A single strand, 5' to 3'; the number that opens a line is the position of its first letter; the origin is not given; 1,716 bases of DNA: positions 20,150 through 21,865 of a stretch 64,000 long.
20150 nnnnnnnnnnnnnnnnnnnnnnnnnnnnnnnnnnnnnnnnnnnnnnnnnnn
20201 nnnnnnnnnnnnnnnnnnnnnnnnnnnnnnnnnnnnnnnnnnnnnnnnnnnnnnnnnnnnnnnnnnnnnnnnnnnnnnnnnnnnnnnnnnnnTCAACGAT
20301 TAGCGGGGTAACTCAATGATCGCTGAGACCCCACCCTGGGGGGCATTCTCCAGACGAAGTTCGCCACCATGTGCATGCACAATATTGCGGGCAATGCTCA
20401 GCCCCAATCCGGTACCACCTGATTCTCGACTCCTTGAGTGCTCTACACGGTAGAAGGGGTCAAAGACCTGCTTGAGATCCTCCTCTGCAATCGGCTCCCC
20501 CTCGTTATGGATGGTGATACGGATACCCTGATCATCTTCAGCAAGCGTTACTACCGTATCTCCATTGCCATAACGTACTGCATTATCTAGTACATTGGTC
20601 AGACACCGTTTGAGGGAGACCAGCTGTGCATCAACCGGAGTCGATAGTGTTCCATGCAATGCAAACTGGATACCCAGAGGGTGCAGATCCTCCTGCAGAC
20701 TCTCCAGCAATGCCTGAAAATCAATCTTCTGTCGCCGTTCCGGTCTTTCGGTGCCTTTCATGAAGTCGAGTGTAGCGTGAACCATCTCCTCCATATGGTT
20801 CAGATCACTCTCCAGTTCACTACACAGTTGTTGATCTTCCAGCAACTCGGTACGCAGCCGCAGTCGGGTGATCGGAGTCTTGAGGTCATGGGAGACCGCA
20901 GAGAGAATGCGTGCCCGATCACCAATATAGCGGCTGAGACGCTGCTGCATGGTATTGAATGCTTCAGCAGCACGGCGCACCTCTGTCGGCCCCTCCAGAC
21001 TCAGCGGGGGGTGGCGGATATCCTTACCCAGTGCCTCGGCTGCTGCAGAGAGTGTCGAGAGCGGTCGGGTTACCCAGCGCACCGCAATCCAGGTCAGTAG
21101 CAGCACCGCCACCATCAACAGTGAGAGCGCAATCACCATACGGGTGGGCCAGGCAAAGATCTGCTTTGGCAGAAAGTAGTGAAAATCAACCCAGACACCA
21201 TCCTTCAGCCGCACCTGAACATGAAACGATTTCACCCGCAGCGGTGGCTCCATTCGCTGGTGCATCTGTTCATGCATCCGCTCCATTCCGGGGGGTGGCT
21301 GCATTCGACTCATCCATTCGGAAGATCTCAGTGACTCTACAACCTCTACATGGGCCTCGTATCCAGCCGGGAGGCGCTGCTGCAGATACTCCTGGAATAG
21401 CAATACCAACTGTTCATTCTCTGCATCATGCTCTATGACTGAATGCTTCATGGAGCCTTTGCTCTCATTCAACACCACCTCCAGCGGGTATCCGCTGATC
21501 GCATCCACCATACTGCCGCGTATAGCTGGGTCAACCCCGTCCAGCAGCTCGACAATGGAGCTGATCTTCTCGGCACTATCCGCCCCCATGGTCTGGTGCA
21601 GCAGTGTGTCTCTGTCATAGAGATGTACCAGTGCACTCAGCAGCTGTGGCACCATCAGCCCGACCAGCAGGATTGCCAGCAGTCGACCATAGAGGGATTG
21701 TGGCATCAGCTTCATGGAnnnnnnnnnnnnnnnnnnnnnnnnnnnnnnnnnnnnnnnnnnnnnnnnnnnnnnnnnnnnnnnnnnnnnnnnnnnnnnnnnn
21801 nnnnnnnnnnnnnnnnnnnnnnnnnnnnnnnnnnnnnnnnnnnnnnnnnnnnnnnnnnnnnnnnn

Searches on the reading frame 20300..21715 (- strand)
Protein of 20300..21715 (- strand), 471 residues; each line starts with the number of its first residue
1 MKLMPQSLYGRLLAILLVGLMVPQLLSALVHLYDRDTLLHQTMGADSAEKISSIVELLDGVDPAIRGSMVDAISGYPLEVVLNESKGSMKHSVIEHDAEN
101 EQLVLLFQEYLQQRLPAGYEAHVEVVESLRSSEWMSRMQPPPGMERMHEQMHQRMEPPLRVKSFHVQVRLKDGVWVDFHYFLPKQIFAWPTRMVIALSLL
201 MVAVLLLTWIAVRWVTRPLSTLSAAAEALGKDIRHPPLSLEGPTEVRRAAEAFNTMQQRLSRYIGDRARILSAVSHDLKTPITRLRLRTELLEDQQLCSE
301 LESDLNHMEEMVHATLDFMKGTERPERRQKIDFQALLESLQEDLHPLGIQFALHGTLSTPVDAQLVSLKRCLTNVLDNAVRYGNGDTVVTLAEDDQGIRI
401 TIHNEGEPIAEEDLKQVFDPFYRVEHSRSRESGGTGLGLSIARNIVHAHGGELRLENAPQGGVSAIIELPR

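Call 71: search_protein_families(library=pfam, proteins=[window:20300-21715:-], max_evalue=0.01)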
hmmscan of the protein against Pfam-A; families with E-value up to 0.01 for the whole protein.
window:20300-21715:- (471 aa): 5 families
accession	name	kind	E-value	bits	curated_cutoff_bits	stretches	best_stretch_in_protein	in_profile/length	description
PF02518.31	HATPase_c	-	5e-25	88.5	26.4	1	367-470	5-108/111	Histidine kinase-, DNA gyrase B-, and HSP90-like ATPase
PF00512.31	HisKA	-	1.2e-10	41.7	26.9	1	267-321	2-63/66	His Kinase A (phospho-acceptor) domain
PF00672.30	HAMP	-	2.8e-10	40.8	25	1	212-261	3-52/53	HAMP domain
PF14501.12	HATPase_c_5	-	0.0039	17.5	22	1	368-458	6-91/102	GHKL domain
PF13581.12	HATPase_c_2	-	0.0067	16.9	27.4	0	371-445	35-108/127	Histidine kinase-like ATPase domain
